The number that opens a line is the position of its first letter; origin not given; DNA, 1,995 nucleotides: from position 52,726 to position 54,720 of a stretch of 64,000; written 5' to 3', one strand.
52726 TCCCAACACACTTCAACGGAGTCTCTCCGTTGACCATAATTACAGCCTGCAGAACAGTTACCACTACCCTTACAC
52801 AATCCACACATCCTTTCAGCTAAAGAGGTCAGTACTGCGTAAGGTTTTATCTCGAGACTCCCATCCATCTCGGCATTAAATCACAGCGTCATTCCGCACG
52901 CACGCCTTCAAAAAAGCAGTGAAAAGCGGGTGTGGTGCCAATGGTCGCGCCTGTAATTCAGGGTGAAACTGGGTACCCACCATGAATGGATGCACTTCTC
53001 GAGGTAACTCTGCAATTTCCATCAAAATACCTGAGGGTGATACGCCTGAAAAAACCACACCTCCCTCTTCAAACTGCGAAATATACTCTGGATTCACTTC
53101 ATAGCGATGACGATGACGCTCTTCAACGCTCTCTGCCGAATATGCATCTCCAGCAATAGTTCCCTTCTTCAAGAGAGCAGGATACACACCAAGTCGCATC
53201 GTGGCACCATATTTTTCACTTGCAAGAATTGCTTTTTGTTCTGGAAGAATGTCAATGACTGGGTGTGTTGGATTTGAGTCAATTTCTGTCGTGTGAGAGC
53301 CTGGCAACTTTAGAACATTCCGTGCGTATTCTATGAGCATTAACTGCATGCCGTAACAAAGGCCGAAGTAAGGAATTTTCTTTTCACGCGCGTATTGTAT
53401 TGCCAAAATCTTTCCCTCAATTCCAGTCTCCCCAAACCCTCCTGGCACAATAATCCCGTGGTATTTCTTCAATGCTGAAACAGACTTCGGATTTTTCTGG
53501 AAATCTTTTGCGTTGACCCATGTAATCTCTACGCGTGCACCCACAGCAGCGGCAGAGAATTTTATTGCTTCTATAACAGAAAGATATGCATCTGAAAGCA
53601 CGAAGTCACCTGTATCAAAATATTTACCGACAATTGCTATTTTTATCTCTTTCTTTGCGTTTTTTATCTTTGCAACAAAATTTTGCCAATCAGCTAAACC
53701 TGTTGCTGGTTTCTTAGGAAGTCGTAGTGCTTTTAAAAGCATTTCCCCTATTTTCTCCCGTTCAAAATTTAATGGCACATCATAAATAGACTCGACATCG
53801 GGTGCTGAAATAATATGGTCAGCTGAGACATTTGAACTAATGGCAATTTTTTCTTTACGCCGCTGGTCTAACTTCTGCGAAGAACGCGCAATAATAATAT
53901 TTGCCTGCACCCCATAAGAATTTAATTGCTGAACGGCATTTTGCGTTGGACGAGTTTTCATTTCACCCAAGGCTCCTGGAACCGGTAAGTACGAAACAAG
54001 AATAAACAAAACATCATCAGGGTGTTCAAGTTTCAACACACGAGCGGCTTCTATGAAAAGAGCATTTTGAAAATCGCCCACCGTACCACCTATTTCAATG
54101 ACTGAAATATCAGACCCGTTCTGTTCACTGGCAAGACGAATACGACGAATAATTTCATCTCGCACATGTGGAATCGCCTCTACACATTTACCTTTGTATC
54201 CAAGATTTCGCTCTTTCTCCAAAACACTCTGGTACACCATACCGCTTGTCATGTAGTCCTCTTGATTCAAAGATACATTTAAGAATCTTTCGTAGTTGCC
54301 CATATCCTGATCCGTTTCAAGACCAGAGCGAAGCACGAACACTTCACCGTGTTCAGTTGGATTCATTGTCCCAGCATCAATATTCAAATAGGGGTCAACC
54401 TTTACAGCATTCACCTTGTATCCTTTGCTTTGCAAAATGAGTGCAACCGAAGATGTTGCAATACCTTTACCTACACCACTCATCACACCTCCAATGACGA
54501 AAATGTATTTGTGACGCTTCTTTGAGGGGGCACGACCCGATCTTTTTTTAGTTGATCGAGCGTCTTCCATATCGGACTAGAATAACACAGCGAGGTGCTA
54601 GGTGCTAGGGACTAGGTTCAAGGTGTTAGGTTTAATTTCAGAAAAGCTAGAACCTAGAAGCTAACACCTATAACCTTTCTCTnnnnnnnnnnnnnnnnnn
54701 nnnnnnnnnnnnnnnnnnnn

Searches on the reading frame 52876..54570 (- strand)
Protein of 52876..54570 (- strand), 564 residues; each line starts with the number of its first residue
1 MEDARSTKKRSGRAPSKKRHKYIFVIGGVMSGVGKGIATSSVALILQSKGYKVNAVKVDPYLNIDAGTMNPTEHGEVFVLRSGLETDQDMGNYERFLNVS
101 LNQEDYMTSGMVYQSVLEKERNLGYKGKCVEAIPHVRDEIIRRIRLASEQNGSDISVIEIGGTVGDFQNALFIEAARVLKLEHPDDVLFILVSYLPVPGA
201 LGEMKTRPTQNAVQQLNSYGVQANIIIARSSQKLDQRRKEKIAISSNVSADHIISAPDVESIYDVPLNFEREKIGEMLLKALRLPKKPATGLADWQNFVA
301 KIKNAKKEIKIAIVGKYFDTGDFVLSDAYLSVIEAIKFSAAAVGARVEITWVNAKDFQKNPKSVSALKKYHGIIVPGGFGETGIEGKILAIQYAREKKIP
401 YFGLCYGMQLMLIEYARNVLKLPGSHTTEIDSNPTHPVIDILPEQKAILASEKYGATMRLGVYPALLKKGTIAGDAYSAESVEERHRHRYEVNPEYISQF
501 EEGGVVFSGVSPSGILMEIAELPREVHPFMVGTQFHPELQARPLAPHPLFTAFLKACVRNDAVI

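Call 58: search_protein_families(library=pfam, proteins=[window:52876-54570:-], max_evalue=0.0001)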
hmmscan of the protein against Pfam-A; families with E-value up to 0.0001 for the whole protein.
window:52876-54570:- (564 aa): 2 families
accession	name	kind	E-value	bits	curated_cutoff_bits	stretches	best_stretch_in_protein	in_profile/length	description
PF06418.20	CTP_synth_N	-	1.4e-101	339.8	26.1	1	21-284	1-265/265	CTP synthase N-terminus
PF00117.34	GATase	-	4.3e-36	124.8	22.8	1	325-555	2-189/190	Glutamine amidotransferase class-I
